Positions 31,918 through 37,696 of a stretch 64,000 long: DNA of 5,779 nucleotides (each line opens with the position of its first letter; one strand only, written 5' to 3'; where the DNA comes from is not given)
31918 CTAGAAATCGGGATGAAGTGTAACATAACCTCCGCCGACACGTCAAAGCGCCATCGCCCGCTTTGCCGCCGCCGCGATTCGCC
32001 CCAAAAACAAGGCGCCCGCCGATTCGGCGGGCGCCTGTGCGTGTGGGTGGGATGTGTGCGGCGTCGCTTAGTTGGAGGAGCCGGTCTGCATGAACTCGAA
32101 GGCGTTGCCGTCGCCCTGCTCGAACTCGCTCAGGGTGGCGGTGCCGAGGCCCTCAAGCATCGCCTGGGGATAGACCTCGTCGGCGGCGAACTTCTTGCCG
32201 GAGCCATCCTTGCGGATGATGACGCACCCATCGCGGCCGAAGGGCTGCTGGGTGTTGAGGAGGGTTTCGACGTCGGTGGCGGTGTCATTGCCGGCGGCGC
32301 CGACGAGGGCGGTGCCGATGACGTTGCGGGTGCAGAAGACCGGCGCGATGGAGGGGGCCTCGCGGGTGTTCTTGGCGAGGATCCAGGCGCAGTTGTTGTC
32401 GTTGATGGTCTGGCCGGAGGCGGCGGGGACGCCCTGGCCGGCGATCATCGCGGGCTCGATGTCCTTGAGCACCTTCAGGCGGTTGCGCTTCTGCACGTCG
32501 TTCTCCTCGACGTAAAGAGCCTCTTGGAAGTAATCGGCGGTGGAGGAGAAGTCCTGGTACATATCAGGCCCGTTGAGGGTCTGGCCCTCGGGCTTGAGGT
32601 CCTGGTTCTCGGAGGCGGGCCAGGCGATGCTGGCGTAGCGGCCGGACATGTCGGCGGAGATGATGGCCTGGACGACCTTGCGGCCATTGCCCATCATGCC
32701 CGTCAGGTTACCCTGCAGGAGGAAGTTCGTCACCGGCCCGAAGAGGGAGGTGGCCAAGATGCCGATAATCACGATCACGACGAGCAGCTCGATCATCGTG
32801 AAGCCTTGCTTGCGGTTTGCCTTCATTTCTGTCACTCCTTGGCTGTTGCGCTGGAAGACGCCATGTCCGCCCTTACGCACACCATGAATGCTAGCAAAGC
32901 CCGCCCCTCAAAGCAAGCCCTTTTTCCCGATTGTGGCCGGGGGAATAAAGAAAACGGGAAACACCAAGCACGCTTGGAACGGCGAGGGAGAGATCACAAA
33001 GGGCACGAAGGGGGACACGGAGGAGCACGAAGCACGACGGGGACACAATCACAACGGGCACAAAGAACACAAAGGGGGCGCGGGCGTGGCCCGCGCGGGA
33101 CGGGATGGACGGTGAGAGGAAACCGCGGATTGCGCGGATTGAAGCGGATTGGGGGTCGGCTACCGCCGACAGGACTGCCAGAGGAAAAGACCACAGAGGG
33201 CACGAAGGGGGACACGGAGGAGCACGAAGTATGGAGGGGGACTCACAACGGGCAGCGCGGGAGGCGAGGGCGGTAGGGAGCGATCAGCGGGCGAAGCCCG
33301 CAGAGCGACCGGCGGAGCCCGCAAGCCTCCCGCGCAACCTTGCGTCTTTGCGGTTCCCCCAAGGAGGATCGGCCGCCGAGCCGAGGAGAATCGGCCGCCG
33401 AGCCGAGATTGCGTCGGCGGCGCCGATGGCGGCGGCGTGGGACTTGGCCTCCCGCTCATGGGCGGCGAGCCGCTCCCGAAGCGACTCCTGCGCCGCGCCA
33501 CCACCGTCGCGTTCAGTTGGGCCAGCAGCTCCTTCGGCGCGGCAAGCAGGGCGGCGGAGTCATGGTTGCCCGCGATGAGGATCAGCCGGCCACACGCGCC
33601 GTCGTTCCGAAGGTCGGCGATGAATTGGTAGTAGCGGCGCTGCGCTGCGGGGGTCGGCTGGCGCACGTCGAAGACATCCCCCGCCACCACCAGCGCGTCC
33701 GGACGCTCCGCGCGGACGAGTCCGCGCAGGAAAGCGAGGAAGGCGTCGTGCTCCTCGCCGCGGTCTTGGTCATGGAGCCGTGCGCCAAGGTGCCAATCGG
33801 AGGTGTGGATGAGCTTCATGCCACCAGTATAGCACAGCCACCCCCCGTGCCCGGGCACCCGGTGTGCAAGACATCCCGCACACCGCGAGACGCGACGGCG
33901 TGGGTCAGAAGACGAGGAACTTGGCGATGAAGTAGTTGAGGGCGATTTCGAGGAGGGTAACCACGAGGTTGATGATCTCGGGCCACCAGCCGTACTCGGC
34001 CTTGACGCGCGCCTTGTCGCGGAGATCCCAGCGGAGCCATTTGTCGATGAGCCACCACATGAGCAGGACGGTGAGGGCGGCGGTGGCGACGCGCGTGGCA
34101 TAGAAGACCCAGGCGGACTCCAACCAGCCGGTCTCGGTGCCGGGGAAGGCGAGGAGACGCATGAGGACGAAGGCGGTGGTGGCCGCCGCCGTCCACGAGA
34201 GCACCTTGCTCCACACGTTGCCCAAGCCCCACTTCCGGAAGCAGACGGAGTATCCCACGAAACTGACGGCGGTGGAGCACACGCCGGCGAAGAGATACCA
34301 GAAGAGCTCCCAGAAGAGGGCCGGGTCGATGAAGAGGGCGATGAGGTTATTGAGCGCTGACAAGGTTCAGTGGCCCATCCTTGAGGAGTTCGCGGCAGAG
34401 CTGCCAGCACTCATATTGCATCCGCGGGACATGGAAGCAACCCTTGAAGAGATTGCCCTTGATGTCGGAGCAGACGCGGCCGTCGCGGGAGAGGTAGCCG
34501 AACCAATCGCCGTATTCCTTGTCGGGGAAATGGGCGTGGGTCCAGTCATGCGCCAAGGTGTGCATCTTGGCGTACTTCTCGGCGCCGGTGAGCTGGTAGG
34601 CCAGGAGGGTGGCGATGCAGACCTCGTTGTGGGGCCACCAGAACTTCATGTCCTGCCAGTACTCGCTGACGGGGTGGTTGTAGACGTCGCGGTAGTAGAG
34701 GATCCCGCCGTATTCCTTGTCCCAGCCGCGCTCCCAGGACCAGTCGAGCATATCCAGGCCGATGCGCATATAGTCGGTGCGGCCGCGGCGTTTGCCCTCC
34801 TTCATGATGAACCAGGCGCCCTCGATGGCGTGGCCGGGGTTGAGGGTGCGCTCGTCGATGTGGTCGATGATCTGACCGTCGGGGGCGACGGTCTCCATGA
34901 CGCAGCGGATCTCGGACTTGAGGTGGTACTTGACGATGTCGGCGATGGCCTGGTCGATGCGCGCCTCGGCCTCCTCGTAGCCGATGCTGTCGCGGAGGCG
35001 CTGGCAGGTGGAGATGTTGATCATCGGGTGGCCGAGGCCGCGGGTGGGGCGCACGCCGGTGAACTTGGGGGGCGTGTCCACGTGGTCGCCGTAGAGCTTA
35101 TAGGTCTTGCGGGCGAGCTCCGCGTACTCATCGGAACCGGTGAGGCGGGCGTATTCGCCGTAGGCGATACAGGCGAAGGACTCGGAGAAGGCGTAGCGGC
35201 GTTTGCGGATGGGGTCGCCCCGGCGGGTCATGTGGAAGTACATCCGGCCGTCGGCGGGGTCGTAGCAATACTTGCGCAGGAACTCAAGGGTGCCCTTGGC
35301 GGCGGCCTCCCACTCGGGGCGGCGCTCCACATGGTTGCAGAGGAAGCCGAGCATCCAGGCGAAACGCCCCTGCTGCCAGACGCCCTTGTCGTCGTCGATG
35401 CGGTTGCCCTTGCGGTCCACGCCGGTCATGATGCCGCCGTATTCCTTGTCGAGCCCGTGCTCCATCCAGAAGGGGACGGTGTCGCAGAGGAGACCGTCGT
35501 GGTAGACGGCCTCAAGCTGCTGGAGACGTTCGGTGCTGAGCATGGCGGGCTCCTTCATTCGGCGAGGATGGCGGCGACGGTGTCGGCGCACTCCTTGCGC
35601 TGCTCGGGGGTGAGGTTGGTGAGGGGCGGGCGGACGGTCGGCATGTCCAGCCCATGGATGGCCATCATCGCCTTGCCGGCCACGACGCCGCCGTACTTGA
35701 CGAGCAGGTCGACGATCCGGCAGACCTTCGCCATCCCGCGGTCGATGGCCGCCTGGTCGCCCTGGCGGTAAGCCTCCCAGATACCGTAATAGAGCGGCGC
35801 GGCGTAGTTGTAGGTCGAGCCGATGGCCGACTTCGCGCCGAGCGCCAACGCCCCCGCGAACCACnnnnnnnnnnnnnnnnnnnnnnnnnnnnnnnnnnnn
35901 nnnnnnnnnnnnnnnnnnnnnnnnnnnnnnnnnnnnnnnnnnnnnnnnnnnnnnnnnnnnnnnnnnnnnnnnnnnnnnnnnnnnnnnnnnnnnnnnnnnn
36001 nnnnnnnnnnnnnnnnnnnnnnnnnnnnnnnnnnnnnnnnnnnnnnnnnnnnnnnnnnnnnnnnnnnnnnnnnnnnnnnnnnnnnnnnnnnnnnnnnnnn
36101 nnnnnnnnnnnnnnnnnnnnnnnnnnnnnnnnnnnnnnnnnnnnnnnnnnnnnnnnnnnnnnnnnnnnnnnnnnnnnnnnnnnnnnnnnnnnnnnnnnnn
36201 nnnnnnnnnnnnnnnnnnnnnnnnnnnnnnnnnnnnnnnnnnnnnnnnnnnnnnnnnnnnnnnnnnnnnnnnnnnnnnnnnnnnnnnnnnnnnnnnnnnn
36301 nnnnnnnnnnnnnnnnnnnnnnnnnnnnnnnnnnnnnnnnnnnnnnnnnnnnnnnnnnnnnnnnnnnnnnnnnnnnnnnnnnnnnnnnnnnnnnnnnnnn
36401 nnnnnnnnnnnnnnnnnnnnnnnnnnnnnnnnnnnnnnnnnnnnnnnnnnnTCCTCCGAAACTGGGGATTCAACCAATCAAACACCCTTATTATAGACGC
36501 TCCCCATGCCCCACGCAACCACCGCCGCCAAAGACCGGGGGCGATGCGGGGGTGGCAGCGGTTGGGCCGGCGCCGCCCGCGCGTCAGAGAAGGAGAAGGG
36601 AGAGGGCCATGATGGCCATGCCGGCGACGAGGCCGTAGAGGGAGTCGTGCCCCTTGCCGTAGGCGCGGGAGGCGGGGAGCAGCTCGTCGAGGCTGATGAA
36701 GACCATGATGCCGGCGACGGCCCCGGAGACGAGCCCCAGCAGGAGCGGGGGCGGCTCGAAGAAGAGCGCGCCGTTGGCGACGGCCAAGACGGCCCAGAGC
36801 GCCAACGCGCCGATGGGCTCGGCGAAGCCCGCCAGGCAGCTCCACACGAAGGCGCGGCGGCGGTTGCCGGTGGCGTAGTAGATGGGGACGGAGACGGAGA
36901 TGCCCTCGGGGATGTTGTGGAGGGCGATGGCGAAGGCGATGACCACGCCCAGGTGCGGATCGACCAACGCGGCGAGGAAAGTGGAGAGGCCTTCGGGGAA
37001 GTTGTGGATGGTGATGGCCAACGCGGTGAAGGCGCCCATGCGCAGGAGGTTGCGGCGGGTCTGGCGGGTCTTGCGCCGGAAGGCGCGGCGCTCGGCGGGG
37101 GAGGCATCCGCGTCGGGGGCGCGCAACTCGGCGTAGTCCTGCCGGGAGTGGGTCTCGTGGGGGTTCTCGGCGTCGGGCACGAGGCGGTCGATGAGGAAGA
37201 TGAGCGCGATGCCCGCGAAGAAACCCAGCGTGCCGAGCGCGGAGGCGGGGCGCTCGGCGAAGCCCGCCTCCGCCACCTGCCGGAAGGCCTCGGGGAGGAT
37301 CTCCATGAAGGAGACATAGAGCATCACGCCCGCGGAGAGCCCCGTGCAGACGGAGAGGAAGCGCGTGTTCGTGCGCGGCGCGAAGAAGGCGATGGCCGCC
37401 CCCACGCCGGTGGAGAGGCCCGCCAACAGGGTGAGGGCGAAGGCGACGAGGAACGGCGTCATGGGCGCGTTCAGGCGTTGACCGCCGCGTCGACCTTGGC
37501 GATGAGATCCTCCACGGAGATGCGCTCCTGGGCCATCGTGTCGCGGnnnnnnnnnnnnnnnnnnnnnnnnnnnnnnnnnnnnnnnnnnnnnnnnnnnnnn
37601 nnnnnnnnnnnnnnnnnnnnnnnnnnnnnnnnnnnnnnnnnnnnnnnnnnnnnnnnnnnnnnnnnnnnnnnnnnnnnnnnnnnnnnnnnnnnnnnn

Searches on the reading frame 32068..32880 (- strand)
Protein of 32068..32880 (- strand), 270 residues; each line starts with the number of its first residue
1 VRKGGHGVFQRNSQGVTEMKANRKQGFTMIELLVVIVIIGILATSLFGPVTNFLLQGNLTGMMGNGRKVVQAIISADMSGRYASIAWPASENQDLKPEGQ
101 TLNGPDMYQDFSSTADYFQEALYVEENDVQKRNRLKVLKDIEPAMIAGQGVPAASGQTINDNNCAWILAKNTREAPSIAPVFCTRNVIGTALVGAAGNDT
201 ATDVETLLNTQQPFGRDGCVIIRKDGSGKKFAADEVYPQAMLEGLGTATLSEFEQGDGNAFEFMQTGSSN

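Call 31: search_protein_families(library=pfam, proteins=[window:32068-32880:-], max_evalue=0.01)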
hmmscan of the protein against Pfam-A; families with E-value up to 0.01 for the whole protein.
window:32068-32880:- (270 aa): 1 family
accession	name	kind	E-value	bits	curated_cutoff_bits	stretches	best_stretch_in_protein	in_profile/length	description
PF07963.17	N_methyl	-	5.3e-09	35.7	21.2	1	22-46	2-26/27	Prokaryotic N-terminal methylation motif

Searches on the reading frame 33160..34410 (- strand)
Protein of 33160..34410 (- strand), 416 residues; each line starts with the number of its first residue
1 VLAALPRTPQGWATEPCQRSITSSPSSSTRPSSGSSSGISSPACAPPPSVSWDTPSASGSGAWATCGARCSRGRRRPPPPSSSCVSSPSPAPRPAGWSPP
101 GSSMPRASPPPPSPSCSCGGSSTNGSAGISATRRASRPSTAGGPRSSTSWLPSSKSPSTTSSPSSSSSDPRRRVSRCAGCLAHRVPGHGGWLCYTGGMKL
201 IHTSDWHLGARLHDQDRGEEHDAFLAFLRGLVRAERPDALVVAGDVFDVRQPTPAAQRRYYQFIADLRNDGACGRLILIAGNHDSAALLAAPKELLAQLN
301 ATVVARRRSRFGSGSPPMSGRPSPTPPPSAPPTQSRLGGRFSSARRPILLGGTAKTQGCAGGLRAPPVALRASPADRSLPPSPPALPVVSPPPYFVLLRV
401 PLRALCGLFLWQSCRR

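Call 12: search_protein_families(library=pfam, proteins=[window:33160-34410:-], max_evalue=0.001)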
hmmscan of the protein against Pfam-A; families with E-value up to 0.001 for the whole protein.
window:33160-34410:- (416 aa): 1 family
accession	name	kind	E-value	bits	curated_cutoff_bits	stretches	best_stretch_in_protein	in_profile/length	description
PF00149.33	Metallophos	-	6.3e-11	43.5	21.5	1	198-288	1-72/191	Calcineurin-like phosphoesterase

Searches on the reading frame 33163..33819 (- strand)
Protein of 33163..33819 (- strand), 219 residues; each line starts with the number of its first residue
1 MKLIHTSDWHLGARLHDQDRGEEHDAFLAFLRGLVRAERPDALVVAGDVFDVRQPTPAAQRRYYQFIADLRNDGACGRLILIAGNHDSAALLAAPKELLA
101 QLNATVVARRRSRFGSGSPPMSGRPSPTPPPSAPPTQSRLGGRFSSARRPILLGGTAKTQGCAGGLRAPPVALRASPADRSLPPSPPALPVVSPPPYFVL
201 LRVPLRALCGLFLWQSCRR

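Call 61: find_homologous_proteins(query=window:33163-33819:-, max_evalue=1e-10)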
Query seq(219 aa) (219 aa): 267 proteins with E <= 1e-10 among 4807 candidates; the best 120 are listed.
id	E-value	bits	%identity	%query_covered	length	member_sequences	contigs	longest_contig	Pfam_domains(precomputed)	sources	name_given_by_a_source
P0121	5.2e-92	325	99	69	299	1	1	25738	-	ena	-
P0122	1.0e-84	301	99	63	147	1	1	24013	PF00149.34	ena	-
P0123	2.7e-38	150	54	60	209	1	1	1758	PF00149.34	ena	-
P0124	4.1e-37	146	62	50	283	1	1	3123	PF00149.34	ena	-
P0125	1.9e-34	137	55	51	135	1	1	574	PF12850.13,PF00149.34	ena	-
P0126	7.2e-28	116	52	50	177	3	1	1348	PF00149.34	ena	-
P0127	2.4e-27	114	48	52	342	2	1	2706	PF12850.13,PF00149.34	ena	-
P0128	2.8e-26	110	49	49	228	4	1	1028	PF00149.34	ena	-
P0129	9.1e-26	109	50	49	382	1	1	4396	PF00149.34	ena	-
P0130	2.2e-25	107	49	49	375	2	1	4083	PF12850.13,PF00149.34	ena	-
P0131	2.8e-25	107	51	48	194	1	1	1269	PF00149.34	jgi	-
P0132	9.9e-25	105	50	52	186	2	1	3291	PF00149.34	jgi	-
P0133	1.5e-24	105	49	49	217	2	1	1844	PF00149.34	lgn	-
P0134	1.9e-24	104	52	49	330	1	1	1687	PF00149.34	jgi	jgi:exonuclease SbcD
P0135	6.2e-24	103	53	49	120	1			PF00149.34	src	-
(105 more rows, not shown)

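Call 62: find_encoding_contigs(protein=P0121, flank=10000, max_places=3)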
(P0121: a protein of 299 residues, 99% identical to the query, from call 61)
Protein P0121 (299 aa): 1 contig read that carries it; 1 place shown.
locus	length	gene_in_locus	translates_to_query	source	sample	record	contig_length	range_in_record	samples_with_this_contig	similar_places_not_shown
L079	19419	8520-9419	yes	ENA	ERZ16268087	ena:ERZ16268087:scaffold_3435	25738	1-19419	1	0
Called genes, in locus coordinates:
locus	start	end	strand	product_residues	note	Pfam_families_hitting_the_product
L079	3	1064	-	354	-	?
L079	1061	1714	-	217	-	PF08334:T2SSG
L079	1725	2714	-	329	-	PF05496:RuvB_N, PF00004:AAA, PF07728:AAA_5 (weak), PF17864:AAA_lid_4, PF05491:WHD_RuvB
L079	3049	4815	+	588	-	PF00587:tRNA-synt_2b (weak), PF03129:HGTP_anticodon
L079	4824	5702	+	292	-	PF02535:Zip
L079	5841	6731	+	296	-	PF00701:DHDPS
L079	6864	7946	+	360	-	PF07221:GlcNAc_2-epim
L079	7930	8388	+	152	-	PF04138:GtrA_DPMS_TM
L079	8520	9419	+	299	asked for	-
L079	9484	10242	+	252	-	PF07963:N_methyl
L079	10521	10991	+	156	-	-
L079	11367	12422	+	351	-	PF01381:HTH_3 (weak), PF13560:HTH_31 (weak), PF06114:Peptidase_M78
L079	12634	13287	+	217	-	PF14386:DUF4417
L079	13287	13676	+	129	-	-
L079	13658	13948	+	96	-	-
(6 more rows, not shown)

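Call 63: find_encoding_contigs(protein=P0122, flank=10000, max_places=3)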
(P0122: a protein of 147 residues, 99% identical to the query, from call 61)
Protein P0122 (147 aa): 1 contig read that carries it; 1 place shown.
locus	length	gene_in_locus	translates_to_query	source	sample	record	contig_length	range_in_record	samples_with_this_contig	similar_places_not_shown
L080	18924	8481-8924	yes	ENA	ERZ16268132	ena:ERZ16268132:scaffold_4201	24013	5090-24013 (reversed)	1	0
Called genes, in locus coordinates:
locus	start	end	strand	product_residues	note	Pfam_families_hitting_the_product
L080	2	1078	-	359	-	?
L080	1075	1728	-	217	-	PF08334:T2SSG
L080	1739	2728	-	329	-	PF05496:RuvB_N, PF00004:AAA, PF07728:AAA_5 (weak), PF17864:AAA_lid_4, PF05491:WHD_RuvB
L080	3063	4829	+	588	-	PF00587:tRNA-synt_2b (weak), PF03129:HGTP_anticodon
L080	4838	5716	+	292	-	PF02535:Zip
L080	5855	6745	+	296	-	PF00701:DHDPS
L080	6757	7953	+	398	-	PF07221:GlcNAc_2-epim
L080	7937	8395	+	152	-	PF04138:GtrA_DPMS_TM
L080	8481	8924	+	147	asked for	PF00149:Metallophos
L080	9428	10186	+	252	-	PF07963:N_methyl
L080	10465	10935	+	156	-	-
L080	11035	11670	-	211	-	-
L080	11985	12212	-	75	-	PF01081:Aldolase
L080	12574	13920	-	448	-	PF02614:UxaC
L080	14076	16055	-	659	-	PF03786:UxuA, PF01261:AP_endonuc_2, PF00106:adh_short, PF13561:adh_short_C2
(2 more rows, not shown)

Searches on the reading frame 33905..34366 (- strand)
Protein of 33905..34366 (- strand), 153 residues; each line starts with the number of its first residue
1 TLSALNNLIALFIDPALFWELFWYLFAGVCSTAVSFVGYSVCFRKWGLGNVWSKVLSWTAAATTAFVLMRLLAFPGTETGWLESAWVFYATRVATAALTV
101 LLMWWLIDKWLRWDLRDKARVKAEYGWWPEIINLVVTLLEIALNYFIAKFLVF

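Call 31: search_protein_families(library=pfam, proteins=[window:33905-34366:-], max_evalue=0.01)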
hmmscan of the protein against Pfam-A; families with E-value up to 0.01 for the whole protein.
window:33905-34366:- (153 aa): 1 family
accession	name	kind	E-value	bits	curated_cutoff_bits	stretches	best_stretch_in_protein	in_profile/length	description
PF04138.20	GtrA_DPMS_TM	-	6.4e-15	55.8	26.1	1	24-153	2-117/117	GtrA/DPMS, transmembrane domain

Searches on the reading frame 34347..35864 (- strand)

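Call 31: search_protein_families(library=pfam, proteins=[window:34347-35864:-], max_evalue=0.01)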
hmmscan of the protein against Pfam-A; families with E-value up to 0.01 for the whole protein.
window:34347-35864:- (505 aa): 1 family
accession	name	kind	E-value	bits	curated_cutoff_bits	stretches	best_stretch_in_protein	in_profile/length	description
PF07221.17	GlcNAc_2-epim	-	7.7e-44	150.8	23.4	1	146-470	3-336/347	N-acylglucosamine 2-epimerase (GlcNAc 2-epimerase)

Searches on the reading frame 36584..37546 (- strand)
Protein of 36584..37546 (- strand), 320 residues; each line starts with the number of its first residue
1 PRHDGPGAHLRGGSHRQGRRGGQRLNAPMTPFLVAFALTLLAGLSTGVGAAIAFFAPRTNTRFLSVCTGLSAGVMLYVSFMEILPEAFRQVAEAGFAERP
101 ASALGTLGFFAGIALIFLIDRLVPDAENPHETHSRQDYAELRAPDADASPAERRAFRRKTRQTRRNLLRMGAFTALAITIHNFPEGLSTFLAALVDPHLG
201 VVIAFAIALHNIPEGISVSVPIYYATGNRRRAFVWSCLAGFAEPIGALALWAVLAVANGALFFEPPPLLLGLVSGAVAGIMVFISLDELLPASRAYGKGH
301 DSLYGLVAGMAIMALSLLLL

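Call 67: search_protein_families(library=pfam, proteins=[window:36584-37546:-], max_evalue=0.001)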
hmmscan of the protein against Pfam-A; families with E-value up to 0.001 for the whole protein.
window:36584-37546:- (320 aa): 1 family
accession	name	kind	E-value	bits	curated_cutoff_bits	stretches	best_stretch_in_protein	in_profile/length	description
PF02535.28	Zip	-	8.9e-35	120.9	35.1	1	33-315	5-321/323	ZIP Zinc transporter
